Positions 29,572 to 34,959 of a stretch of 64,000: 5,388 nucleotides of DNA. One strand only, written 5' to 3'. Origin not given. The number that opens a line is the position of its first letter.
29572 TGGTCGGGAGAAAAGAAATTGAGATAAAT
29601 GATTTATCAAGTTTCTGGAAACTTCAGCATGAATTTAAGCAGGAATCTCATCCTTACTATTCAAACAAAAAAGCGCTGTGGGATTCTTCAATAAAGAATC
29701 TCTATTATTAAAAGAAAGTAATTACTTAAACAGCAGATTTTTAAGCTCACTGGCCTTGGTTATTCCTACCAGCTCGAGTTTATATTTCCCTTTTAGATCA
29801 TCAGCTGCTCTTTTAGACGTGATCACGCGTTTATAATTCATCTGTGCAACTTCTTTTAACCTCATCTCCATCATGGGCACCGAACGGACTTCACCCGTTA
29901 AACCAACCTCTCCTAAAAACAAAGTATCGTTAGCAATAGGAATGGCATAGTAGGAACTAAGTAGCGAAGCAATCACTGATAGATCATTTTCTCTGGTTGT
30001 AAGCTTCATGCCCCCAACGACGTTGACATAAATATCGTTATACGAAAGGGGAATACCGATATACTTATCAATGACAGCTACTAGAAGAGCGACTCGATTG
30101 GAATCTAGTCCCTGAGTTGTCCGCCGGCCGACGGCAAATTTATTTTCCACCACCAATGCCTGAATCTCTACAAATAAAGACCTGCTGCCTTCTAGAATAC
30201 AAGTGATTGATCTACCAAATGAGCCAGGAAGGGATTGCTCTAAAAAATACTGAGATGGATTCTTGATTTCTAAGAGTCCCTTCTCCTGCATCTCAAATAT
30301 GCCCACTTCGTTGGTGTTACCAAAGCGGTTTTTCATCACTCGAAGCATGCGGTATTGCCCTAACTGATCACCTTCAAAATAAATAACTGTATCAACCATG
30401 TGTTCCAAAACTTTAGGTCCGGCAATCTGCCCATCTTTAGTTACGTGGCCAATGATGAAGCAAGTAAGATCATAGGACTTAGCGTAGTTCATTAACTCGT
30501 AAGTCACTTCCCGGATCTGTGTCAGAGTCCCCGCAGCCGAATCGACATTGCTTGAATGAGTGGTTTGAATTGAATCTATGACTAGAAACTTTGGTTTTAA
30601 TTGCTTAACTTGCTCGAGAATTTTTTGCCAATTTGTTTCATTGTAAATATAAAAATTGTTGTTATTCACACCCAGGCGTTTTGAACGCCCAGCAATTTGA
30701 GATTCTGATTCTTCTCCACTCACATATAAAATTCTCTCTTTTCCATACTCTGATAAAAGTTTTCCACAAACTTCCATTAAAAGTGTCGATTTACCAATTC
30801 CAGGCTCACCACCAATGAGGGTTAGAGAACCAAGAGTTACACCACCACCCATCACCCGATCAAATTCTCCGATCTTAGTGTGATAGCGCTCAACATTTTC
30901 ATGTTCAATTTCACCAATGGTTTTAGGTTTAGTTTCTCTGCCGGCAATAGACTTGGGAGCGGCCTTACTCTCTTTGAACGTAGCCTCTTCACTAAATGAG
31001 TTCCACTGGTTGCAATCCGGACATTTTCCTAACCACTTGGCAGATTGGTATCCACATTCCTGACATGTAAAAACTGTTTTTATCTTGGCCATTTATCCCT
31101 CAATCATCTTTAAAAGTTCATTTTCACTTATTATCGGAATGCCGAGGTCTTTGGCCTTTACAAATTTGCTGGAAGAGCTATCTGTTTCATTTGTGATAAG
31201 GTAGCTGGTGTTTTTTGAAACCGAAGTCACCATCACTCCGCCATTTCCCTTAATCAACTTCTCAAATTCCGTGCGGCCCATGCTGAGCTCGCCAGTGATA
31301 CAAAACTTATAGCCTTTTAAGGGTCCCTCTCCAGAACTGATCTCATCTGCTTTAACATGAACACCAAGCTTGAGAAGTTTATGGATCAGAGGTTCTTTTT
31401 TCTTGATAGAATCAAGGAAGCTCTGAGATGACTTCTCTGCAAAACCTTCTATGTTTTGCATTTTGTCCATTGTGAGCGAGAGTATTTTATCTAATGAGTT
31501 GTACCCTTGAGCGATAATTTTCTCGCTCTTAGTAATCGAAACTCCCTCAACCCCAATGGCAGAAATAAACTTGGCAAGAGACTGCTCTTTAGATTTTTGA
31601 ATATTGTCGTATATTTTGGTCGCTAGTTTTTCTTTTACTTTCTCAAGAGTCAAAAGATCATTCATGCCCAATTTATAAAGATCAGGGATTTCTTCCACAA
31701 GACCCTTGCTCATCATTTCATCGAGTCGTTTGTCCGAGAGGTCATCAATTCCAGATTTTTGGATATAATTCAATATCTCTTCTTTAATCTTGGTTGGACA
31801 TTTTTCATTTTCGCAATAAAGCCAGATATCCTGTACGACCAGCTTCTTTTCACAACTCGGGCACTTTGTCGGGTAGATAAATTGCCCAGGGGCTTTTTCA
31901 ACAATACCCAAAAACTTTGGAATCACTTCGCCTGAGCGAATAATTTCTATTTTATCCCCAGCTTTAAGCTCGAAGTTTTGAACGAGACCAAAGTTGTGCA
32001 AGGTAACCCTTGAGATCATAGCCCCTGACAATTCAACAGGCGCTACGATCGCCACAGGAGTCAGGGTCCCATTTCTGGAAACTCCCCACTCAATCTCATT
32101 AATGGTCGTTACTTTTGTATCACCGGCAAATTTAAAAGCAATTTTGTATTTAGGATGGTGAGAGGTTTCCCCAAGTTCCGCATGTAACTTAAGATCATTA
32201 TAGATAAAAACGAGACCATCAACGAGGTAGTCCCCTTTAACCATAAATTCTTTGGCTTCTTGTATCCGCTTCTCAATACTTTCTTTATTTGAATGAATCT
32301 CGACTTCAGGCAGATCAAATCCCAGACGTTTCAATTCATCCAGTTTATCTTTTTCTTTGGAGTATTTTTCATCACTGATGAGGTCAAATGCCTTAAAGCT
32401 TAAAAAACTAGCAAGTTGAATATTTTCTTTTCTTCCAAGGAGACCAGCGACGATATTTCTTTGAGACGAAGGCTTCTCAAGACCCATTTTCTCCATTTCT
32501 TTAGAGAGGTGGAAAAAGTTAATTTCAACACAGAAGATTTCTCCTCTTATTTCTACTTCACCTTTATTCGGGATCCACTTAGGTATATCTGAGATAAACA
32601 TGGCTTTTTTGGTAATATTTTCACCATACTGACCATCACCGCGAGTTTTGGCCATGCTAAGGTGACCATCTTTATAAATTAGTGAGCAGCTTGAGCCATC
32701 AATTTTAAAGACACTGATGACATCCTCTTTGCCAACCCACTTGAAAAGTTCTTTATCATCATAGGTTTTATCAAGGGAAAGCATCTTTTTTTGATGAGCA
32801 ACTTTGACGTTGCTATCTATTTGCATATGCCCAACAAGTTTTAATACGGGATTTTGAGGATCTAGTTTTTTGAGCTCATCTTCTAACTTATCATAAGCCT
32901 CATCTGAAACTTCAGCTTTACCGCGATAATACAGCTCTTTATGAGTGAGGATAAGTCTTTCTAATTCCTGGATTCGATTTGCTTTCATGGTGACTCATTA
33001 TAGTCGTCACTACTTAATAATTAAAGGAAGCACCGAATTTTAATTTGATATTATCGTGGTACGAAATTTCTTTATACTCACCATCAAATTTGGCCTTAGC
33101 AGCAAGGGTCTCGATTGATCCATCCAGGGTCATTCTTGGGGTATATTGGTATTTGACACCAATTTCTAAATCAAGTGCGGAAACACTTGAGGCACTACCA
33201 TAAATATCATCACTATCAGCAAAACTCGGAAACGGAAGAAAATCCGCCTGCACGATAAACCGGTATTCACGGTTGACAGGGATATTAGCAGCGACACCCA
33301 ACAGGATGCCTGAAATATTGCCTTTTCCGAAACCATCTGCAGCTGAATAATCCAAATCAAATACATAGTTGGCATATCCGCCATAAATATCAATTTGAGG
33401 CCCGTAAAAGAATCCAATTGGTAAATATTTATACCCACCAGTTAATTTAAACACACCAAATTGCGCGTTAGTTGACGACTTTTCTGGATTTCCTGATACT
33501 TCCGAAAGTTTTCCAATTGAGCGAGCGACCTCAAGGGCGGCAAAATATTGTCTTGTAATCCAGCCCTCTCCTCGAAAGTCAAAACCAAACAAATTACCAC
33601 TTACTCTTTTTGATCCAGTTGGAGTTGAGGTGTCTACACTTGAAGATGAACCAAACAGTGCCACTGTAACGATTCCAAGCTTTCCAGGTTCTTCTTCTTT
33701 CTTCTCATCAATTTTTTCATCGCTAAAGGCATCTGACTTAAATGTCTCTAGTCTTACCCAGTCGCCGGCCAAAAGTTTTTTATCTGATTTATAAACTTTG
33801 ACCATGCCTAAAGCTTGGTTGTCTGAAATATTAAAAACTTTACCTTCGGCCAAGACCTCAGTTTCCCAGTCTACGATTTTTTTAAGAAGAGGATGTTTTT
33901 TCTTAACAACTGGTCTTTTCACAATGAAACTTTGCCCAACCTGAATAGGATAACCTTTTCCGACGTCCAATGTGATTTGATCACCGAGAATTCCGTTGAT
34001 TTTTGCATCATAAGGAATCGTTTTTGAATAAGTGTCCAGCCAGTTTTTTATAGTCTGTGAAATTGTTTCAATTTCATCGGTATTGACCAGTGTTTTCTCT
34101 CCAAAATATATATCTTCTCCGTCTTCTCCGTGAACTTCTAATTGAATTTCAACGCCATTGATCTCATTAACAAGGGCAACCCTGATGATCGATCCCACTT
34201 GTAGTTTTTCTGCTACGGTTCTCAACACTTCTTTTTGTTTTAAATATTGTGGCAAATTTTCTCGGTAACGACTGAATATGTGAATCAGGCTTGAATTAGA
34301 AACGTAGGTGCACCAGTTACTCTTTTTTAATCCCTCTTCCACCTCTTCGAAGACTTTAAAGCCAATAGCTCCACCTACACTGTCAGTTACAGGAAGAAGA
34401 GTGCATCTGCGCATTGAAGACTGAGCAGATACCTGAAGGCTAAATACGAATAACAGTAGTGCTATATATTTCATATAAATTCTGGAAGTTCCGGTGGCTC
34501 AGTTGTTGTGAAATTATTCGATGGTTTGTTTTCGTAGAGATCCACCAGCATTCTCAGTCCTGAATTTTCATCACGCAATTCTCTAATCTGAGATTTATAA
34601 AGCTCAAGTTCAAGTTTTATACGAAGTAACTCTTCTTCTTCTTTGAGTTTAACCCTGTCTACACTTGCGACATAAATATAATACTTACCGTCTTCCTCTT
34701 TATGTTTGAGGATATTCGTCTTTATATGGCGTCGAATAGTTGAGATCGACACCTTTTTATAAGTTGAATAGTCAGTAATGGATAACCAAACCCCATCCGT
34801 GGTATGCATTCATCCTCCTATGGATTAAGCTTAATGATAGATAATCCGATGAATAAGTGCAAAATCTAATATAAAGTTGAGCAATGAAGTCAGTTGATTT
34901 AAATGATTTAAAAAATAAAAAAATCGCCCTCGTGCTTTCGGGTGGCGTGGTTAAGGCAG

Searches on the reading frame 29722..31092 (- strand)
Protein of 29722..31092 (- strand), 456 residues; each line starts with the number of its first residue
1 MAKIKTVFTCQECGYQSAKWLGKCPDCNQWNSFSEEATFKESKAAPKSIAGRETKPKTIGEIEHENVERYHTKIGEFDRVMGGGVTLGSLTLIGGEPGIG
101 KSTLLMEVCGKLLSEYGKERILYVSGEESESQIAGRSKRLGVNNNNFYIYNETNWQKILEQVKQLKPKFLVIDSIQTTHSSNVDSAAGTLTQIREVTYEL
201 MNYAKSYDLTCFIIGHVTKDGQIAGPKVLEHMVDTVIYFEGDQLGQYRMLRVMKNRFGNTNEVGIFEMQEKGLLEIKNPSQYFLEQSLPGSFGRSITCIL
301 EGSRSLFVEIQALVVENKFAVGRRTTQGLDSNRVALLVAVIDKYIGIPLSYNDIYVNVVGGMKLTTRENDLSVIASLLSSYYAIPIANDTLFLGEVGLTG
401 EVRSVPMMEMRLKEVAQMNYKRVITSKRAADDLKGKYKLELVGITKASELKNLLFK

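Call 19: search_protein_families(library=pfam, proteins=[window:29722-31092:-], max_evalue=0.00001)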
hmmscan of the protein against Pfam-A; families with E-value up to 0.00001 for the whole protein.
window:29722-31092:- (456 aa): 5 families
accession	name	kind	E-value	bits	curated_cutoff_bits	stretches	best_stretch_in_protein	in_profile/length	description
PF06745.19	ATPase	-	1.8e-18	67.2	26.6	2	71-147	2-77/231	KaiC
PF13481.12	AAA_25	-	2e-13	50.9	27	1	66-222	11-195/195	AAA domain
PF18073.7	Zn_ribbon_LapB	-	8.8e-12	44.9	25.7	1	8-35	1-28/28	Rubredoxin metal binding domain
PF03796.21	DnaB_C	-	8.3e-09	35.6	27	1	72-195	4-129/255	DnaB-like helicase C terminal domain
PF13541.12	ChlI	-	1.7e-06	28.4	27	1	347-427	38-119/121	Subunit ChlI of Mg-chelatase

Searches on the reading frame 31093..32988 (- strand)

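Call 19: search_protein_families(library=pfam, proteins=[window:31093-32988:-], max_evalue=0.00001)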
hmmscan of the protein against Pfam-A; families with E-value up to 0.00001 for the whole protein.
window:31093-32988:- (631 aa): 5 families
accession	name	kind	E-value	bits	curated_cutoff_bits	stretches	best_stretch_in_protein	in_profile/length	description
PF01653.23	DNA_ligase_aden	-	1.2e-43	150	27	1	62-288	6-251/253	NAD-dependent DNA ligase adenylation domain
PF03120.22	DNA_ligase_OB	-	9.4e-22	77.1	32.9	1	294-365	2-73/79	NAD-dependent DNA ligase OB-fold domain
PF00533.33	BRCT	-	8.9e-17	61.5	21.3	1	554-629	3-78/78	BRCA1 C Terminus (BRCT) domain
PF12738.14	PTCB-BRCT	-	1.3e-07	31.9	22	1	561-621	2-60/63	twin BRCT domain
PF16589.12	BRCT_2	-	6.6e-07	30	27.3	1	557-621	3-66/86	BRCT domain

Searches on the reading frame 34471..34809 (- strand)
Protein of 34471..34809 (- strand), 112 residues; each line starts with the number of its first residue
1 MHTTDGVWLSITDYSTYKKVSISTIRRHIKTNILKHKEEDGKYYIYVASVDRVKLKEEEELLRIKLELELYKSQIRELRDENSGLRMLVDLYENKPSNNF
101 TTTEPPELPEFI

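Call 8: search_protein_families(library=pfam, proteins=[window:34471-34809:-])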
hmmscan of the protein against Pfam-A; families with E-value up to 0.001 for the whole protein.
window:34471-34809:- (112 aa): 0 families

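Call 37: find_homologous_proteins(query=window:34471-34809:-, max_evalue=0.001)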
Query window:34471-34809:- (112 aa): 375 proteins with E <= 0.001 among 379 candidates; the best 120 are listed.
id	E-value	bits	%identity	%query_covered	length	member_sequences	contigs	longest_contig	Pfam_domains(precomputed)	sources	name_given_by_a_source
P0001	2.7e-66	238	100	100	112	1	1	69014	-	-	-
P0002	4.2e-64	231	97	100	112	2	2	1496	-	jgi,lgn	-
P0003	3.8e-63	228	96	100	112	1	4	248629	-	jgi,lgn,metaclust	metaclust:\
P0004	3.9e-63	228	96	100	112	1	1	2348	-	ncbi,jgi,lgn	jgi:cell shape-determining protein MreC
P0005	2.7e-62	225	95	100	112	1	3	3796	-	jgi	jgi:hypothetical protein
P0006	1.8e-61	223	94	100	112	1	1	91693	-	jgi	jgi:hypothetical protein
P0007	2.7e-53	196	82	100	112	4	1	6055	-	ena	-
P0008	1.6e-52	194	80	100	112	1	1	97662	-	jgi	jgi:hypothetical protein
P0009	3.5e-52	193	82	100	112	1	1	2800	-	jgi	-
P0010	9.8e-52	191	80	100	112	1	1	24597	-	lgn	-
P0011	1.0e-51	191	82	100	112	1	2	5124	-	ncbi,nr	ncbi:MAG: hypothetical protein H0V66_14985 [Bdellovibrionales bacterium]|nr:hypothetical protein [Bd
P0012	2.7e-51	190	79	100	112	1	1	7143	-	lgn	-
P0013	9.6e-51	188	81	97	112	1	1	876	-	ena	-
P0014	1.0e-50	188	82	100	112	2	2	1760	-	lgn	-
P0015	1.8e-50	187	77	100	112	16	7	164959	-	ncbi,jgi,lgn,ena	jgi:hypothetical protein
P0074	9.0e-41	156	69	96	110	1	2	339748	-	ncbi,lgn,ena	-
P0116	3.3e-39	151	64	100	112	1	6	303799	-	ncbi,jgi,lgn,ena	-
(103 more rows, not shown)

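Call 41: search_solved_structures(query=window:34471-34809:-, max_evalue=10)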
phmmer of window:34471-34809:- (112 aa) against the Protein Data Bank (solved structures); distinct sequences matched with E-value up to 10: 9.
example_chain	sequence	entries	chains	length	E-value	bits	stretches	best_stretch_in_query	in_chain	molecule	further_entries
8i33_A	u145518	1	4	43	0.031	17.7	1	54-89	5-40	Prelamin-A/C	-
6yf5_A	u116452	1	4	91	0.061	16.8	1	53-91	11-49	Prelamin-A/C,Microtubule-associated protein RP/EB family member 1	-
6ysh_A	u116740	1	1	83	0.084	16.3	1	54-91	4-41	Prelamin-A/C,Microtubule-associated protein RP/EB family member 1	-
6ysh_B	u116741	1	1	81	0.096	16.1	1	54-91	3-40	Prelamin-A/C,Microtubule-associated protein RP/EB family member 1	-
6jlb_A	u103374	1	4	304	0.74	13.3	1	53-93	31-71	Lamin A/C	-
7d9n_A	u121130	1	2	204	0.86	13.1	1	54-93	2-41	Lamin-A/C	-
8ia3_A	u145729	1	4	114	2.6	11.5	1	59-89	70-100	Upstream stimulatory factor 2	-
2ke4_A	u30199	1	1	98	4.1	10.9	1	54-110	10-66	Cdc42-interacting protein 4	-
5glk_A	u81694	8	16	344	7.2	10.1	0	35-50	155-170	Glycoside hydrolase family 43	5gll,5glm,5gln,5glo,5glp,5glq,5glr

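Call 50: predict_structure(alignment_id=A2)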
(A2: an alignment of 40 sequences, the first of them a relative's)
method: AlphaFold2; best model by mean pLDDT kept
length: 112 residues; sequences in the alignment: 40
mean_pLDDT: 80.7   pTM: 0.44
mean pLDDT of the five models: 80.7, 79.0, 78.9, 77.2, 76.6
residues with pLDDT >= 90: 35; 70-90: 47; 50-70: 27; < 50: 3
segments of 3 or more residues with pLDDT < 50: 1-3
pLDDT, mean of each block of 10 residues (from residue 1): 68 87 91 88 82 72 94 96 90 66 59 59
secondary structure, 60 per line:
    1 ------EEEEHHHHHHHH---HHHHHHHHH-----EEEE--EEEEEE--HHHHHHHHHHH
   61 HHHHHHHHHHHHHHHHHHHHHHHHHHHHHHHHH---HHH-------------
elements in order: E7-10 H11-18 H22-30 E36-39 E42-47 H50-93

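Call 52: fold_search(model_id=the predicted structure, library=pdb)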
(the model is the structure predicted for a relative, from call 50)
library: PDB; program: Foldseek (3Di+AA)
matches with E <= 10: 460; with E <= 0.001: 0
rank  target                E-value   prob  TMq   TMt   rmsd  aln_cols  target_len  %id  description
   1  3eco_A                9.0e-02  0.66  0.29  0.25  11.0        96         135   16  Crystal structure of MepR, a transcription regulator of the Staphylococcus aureus multidrug efflux pump MepA (released 2009-02-10)
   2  6uvu_A                1.3e-01  0.82  0.27  0.27   6.6        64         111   14  Crystal structure of the AntR antimony-specific transcriptional repressor (released 2020-11-04)
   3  3s2w_H                1.4e-01  0.57  0.27  0.23  13.8        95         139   20  The crystal structure of a MarR transcriptional regulator from Methanosarcina mazei Go1 (released 2011-06-22)
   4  4ooi_B                1.5e-01  0.82  0.28  0.32   6.4        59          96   17  Reduced HlyU from Vibrio cholerae N16961 (released 2014-12-31)
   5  7oz3_D                2.1e-01  0.47  0.31  0.21  11.3       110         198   18  S. agalactiae BusR in complex with its busA-promotor DNA (released 2021-08-11)
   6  4k2e_B                2.2e-01  0.72  0.28  0.33   6.4        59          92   17  HlyU from Vibrio cholerae N16961 (released 2014-04-30)
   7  7krh                  2.4e-01  0.51  0.28  0.23  13.5        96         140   14  Crystal structure of the MarR family transcriptional regulator from Variovorax paradoxus with S28A and R46A mutations (released 2021-12-01)
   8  3gw2                  2.7e-01  0.69  0.28  0.33   7.7        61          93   11  Crystal structure of possible transcriptional regulatory protein (fragment 1-100) from Mycobacterium bovis. Northeast St (released 2009-04-21)
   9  3jth_A                2.9e-01  0.69  0.28  0.32   6.2        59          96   15  Crystal structure of a transcriptional regulator HlyU from Vibrio vulnificus CMCP6 (released 2010-03-16)
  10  7kjl                  2.9e-01  0.47  0.28  0.24  13.4        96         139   14  Crystal structure of the MarR family transcriptional regulator from Variovorax paradoxus bound to Salicylic acid (released 2021-12-01)
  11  6ama_B                3.1e-01  0.97  0.32  0.60   1.9        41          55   22  Structure of S. coelicolor/S. venezuelae BldC-smeA-ssfA complex to 3.09 Angstrom (released 2018-03-28)
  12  3jth_B                3.1e-01  0.69  0.29  0.34   6.4        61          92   16  Crystal structure of a transcriptional regulator HlyU from Vibrio vulnificus CMCP6 (released 2010-03-16)
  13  6cmv_B                3.3e-01  0.54  0.28  0.28  12.0        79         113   16  Crystal structure of Archaeal Biofilm Regulator (AbfR2) from Sulfolobus acidocaldarius (released 2018-11-14)
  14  7kfs                  3.3e-01  0.41  0.28  0.24  13.5        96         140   17  Crystal structure of the MarR family transcriptional regulator from Variovorax paradoxus bound to Benzoic Acid (released 2021-11-10)
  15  6amk_A                3.5e-01  0.92  0.33  0.64   4.3        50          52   20  Structure of Streptomyces venezuelae BldC-whiI opt complex (released 2018-03-28)
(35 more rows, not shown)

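Call 61: search_protein_families(library=pfam, proteins=[window:34471-34809:-], max_evalue=5)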
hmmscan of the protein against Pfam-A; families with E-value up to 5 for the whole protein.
window:34471-34809:- (112 aa): 3 families
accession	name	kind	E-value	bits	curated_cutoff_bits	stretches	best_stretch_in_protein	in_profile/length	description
PF12728.13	HTH_17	-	0.0015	19.2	27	1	8-52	1-45/51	Helix-turn-helix domain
PF13118.11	DUF3972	-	0.016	16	26.2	1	14-59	2-47/125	Protein of unknown function (DUF3972)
PF08884.16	Flagellin_D3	-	0.027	15.3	24.2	1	18-52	15-49/91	Flagellin D3 domain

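Call 62: search_protein_families(library=ncbifam, proteins=[window:34471-34809:-], max_evalue=0.1)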
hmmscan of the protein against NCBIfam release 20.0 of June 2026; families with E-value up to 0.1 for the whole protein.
window:34471-34809:- (112 aa): 2 families
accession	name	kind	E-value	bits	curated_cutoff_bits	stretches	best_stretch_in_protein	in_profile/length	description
TIGR02698.1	CopY_TcrY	equivalog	0.07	13.4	121.95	1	11-57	28-74/130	CopY/TcrY family copper transport repressor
NF041395.1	TranRegLrpA1_Halo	equivalog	0.082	12.9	250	1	11-82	22-89/142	HTH-type transcriptional regulator LrpA1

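Call 64: find_encoding_contigs(protein=P0116, flank=10000, max_places=4)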
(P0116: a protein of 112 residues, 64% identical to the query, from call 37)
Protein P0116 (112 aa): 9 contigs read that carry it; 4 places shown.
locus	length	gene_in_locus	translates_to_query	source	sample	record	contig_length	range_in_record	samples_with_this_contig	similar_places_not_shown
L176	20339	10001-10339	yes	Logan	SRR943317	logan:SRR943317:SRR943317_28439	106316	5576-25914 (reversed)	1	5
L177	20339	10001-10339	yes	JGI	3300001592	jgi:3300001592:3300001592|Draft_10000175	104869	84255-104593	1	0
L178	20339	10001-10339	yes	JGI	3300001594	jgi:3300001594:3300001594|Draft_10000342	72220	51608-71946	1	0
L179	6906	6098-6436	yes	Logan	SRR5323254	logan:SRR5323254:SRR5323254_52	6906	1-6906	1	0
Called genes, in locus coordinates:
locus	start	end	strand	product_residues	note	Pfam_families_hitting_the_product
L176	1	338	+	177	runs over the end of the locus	PF00430:ATP-synt_B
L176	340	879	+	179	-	PF00213:OSCP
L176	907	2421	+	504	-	PF02874:ATP-synt_ab_N, PF00006:ATP-synt_ab, PF00306:ATP-synt_ab_C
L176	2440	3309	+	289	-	PF00231:ATP-synt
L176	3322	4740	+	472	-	PF02874:ATP-synt_ab_N, PF00006:ATP-synt_ab, PF22919:ATP-synt_VA_C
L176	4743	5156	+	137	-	PF02823:ATP-synt_DE_N, PF00401:ATP-synt_DE (weak)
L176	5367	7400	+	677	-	-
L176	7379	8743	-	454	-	PF01464:SLT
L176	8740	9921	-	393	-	PF01734:Patatin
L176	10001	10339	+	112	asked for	-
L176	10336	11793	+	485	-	-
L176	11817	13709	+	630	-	PF22745:Nlig-Ia (weak), PF01653:DNA_ligase_aden, PF03120:OB_DNA_ligase, PF14520:HHH_5 (faint), PF00533:BRCT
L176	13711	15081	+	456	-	PF18073:Zn_ribbon_LapB, PF03796:DnaB_C, PF06745:ATPase, PF13481:AAA_25, PF06745:ATPase (weak), PF13541:ChlI (weak)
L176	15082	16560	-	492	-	PF00370:FGGY_N, PF02782:FGGY_C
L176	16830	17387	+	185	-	PF08534:Redoxin, PF00578:AhpC-TSA, PF00085:Thioredoxin (weak), PF13905:Thioredoxin_8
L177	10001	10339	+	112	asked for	-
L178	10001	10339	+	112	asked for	-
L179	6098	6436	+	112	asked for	-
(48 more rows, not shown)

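Call 65: find_encoding_contigs(protein=P0074, flank=10000, max_places=3)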
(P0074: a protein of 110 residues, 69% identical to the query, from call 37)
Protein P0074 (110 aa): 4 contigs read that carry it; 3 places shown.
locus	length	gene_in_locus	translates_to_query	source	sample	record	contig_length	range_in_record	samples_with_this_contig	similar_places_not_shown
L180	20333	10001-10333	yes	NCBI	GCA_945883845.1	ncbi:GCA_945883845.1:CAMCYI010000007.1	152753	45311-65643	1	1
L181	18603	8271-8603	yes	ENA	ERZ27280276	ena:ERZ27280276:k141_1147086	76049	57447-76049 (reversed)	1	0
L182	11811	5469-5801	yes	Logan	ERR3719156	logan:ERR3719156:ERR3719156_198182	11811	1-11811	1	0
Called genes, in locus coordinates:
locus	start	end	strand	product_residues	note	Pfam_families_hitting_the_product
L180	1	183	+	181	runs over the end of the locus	PF00430:ATP-synt_B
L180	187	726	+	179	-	PF00213:OSCP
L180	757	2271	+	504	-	PF02874:ATP-synt_ab_N, PF00006:ATP-synt_ab, PF06745:ATPase (faint), PF00306:ATP-synt_ab_C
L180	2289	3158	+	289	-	PF00231:ATP-synt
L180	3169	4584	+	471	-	PF02874:ATP-synt_ab_N, PF00006:ATP-synt_ab, PF22919:ATP-synt_VA_C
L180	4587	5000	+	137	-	PF02823:ATP-synt_DE_N, PF00401:ATP-synt_DE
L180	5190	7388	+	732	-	-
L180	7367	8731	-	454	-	PF01464:SLT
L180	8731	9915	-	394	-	PF01734:Patatin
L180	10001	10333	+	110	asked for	-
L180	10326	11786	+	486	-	-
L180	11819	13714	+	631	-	PF22745:Nlig-Ia (weak), PF01653:DNA_ligase_aden, PF03120:OB_DNA_ligase, PF00533:BRCT, PF12738:PTCB-BRCT (weak), PF16589:BRCT_2 (weak)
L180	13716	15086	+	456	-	PF18073:Zn_ribbon_LapB, PF13481:AAA_25, PF03796:DnaB_C, PF06745:ATPase, PF13541:ChlI (weak)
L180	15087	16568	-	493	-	PF00370:FGGY_N, PF02782:FGGY_C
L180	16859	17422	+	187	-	PF08534:Redoxin, PF00578:AhpC-TSA, PF00085:Thioredoxin (weak), PF13905:Thioredoxin_8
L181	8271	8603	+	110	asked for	-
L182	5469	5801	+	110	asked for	-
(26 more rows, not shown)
